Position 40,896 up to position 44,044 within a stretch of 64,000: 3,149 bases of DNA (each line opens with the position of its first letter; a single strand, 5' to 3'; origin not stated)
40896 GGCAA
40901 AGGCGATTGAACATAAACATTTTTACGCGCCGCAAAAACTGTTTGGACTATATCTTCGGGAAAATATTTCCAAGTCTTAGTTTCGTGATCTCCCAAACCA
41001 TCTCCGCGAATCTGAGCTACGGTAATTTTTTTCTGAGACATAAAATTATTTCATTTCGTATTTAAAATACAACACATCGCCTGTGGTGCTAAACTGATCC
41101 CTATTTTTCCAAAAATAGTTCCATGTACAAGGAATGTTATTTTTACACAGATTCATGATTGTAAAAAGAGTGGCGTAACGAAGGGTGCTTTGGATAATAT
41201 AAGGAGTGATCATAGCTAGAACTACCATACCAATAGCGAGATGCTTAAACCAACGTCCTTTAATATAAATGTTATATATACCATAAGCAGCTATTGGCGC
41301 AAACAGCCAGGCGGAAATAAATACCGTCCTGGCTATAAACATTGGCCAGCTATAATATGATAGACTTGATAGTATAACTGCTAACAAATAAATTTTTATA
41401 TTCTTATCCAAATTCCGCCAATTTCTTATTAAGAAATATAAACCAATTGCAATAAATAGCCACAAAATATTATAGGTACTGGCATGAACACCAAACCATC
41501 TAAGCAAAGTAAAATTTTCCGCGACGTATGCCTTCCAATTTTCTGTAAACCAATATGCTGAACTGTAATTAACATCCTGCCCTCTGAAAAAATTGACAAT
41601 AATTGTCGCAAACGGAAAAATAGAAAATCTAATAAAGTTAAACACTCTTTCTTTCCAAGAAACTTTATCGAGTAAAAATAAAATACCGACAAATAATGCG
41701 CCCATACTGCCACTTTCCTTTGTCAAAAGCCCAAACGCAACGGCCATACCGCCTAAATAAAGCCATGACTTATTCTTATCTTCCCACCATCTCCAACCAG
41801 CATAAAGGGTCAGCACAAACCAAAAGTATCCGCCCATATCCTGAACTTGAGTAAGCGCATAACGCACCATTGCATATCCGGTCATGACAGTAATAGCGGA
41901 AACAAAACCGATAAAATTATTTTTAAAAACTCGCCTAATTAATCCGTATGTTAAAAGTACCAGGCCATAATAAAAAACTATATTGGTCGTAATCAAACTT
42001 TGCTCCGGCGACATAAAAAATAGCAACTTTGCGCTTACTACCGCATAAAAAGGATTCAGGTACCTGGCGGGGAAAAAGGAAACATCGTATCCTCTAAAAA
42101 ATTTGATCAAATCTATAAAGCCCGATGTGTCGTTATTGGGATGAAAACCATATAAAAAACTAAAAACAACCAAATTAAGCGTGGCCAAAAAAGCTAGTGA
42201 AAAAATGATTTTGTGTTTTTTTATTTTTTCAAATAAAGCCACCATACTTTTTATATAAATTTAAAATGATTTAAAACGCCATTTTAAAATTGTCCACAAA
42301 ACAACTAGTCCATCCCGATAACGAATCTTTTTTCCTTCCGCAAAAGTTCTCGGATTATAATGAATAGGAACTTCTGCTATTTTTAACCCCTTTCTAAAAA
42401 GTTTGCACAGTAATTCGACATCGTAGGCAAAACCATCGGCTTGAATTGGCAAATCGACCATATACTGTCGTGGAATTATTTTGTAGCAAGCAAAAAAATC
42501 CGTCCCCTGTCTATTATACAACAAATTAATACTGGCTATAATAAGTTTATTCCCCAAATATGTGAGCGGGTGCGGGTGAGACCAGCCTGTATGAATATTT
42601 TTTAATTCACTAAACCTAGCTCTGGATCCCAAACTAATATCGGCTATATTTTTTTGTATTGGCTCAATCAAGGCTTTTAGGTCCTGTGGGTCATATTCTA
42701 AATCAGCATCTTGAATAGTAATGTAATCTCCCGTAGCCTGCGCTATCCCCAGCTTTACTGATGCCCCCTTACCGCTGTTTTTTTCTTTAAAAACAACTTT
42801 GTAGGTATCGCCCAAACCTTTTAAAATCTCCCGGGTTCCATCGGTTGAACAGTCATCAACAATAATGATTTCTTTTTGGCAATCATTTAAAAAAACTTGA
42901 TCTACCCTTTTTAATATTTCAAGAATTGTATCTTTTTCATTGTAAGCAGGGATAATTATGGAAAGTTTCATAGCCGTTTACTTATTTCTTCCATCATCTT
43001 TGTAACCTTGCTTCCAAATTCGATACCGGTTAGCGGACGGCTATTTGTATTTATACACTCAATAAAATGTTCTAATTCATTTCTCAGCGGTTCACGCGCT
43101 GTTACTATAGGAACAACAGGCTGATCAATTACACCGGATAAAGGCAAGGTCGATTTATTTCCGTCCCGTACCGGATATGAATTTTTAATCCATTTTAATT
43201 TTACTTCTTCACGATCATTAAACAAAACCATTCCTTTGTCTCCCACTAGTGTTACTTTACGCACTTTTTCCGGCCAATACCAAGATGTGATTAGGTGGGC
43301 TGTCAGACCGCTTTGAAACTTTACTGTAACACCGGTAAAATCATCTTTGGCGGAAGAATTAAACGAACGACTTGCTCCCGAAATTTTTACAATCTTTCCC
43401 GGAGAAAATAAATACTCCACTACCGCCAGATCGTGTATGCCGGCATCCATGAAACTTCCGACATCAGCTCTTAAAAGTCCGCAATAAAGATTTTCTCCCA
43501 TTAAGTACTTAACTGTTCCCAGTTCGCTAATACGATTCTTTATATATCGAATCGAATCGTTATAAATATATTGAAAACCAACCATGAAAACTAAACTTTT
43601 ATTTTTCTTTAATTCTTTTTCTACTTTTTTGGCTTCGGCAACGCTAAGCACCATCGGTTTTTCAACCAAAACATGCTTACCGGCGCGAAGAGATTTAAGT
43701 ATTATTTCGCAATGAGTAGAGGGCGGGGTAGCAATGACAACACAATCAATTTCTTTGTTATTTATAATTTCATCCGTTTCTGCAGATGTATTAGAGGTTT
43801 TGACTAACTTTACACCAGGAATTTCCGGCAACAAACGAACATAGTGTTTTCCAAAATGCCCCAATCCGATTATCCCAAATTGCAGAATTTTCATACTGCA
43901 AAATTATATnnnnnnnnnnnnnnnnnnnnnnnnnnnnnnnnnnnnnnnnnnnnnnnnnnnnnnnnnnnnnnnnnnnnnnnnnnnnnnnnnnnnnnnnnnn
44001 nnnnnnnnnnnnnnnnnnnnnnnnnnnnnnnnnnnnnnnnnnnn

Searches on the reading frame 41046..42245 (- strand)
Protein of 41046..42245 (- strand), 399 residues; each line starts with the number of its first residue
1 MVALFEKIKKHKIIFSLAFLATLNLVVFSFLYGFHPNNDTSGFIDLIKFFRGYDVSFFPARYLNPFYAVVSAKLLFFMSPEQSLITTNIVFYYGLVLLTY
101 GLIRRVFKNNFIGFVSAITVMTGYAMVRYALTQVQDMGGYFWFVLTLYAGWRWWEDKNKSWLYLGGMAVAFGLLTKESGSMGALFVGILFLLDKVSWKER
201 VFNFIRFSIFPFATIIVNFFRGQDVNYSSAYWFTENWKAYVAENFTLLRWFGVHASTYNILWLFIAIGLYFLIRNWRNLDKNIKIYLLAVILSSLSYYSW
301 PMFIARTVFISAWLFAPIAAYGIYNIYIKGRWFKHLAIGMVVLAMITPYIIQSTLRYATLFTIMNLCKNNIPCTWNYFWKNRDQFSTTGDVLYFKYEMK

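Call 3: search_protein_families(library=pfam, proteins=[window:41046-42245:-], max_evalue=0.01)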
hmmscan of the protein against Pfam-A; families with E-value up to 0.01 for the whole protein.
window:41046-42245:- (399 aa): 1 family
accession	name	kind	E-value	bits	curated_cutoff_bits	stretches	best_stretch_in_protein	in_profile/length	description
PF13231.12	PMT_2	-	1.5e-07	32.2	26.1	1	74-199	14-140/160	Dolichyl-phosphate-mannose-protein mannosyltransferase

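Call 56: search_solved_structures(query=window:41046-42245:-, max_evalue=0.01)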
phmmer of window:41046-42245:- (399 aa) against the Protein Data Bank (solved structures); distinct sequences matched with E-value up to 0.01: 0.

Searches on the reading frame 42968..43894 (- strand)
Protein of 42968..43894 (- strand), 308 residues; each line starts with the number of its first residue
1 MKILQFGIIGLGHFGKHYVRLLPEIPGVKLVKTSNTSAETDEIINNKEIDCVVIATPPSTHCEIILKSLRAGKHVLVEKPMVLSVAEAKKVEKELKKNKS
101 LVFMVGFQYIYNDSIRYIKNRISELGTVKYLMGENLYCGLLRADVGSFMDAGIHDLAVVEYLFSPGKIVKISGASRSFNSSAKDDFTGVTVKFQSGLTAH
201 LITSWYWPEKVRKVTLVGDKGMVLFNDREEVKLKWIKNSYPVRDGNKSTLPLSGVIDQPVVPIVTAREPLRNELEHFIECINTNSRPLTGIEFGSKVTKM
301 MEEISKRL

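Call 3: search_protein_families(library=pfam, proteins=[window:42968-43894:-], max_evalue=0.01)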
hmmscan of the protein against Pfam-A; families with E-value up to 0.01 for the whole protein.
window:42968-43894:- (308 aa): 3 families
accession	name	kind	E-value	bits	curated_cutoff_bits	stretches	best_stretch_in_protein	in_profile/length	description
PF01408.29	GFO_IDH_MocA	-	8.8e-20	72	24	1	38-106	52-119/120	Oxidoreductase family, NAD-binding Rossmann fold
PF22725.1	GFO_IDH_MocA_C3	-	6.1e-11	42.8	27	1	145-223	43-123/124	GFO/IDH/MocA C-terminal domain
PF02894.22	GFO_IDH_MocA_C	-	4.6e-08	33.6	22.9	1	146-302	41-204/218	Oxidoreductase family, C-terminal alpha/beta domain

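Call 4: search_protein_families(library=ncbifam, proteins=[window:42968-43894:-], max_evalue=0.01)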
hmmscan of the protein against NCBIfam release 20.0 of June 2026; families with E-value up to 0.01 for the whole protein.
window:42968-43894:- (308 aa): 9 families
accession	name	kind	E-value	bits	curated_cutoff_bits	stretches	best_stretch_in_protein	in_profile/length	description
NF040723.1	UDP-GlcNAcDh_Arch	equivalog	1e-35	123.8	450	2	4-225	1-237/302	UDP-N-acetylglucosamine 3-dehydrogenase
TIGR04380.1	myo_inos_iolG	equivalog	6.2e-27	94.3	355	1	34-238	50-265/330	inositol 2-dehydrogenase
NF052479.1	LevoglcsnDh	equivalog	3.6e-15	55.5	650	1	35-124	60-148/386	levoglucosan dehydrogenase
NF052679.1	InsChiInosDhIolG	equivalog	9.3e-13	47.9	540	1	39-125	57-143/343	bifunctional inositol 2-dehydrogenase/D-chiro-inositol 1-dehydrogenase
NF008607.0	PRK11579.1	subfamily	1.2e-11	44.2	330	1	37-130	53-147/346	oxidoreductase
NF007574.0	PRK10206.1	equivalog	9e-11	41.4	352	1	37-129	54-144/345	oxidoreductase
NF058561.1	BT_2158_fam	equivalog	6.1e-10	38.3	750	1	46-123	94-170/487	glycoside 3-dehydrogenase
NF041392.1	XylDh_Gfo6_Halo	equivalog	1.3e-09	37.3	350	1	43-124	77-157/350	D-xylose 1-dehydrogenase Gfo6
NF058563.1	BT_2159_fam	equivalog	1.7e-05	24.1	650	1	30-116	44-132/350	disaccharide 3-dehydrogenase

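Call 54: search_solved_structures(query=window:42968-43894:-, max_evalue=1e-8)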
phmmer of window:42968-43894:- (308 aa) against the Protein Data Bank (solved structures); distinct sequences matched with E-value up to 1e-8: 32.
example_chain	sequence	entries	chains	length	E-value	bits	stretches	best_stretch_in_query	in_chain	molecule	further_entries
3c1a_A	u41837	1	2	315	2.7e-22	82.2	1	5-235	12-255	Putative oxidoreductase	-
5a02_A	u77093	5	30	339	1.2e-15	60.4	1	33-304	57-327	ALDOSE-ALDOSE OXIDOREDUCTASE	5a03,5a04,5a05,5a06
3cea_A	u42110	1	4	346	1.2e-14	57.1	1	3-204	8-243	Myo-inositol 2-dehydrogenase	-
4mkx_A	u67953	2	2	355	8.8e-14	54.3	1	38-171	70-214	Inositol dehydrogenase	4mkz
4n54_A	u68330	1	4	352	9.4e-14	54.2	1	38-171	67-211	Inositol dehydrogenase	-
6o15_A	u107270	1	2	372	1.3e-13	53.7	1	37-227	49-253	Uncharacterized oxidoreductase YjhC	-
7bvj_A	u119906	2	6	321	5.4e-13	51.7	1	5-286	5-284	Oxidoreductase, NAD-binding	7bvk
1evj_A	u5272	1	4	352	8e-13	51.1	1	39-229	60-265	GLUCOSE-FRUCTOSE OXIDOREDUCTASE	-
1ofg_A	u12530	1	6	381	1e-12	50.7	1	39-229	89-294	GLUCOSE-FRUCTOSE OXIDOREDUCTASE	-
1ryd_A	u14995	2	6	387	1.1e-12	50.7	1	39-229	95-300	glucose-fructose oxidoreductase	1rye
1h6a_A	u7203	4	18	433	1.5e-12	50.2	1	39-229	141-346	PRECURSOR FORM OF GLUCOSE-FRUCTOSE OXIDOREDUCTASE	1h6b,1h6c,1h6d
4fb5_A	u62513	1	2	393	2.8e-12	49.3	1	38-227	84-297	Probable oxidoreductase protein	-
6z3b_B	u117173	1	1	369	1.3e-11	47.2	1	1-223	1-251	Gfo/Idh/MocA family oxidoreductase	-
6z3b_A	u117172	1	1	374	1.3e-11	47.1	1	1-223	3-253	Gfo/Idh/MocA family oxidoreductase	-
6z3c_AAA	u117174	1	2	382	1.5e-11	47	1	1-223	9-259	Gfo/Idh/MocA family oxidoreductase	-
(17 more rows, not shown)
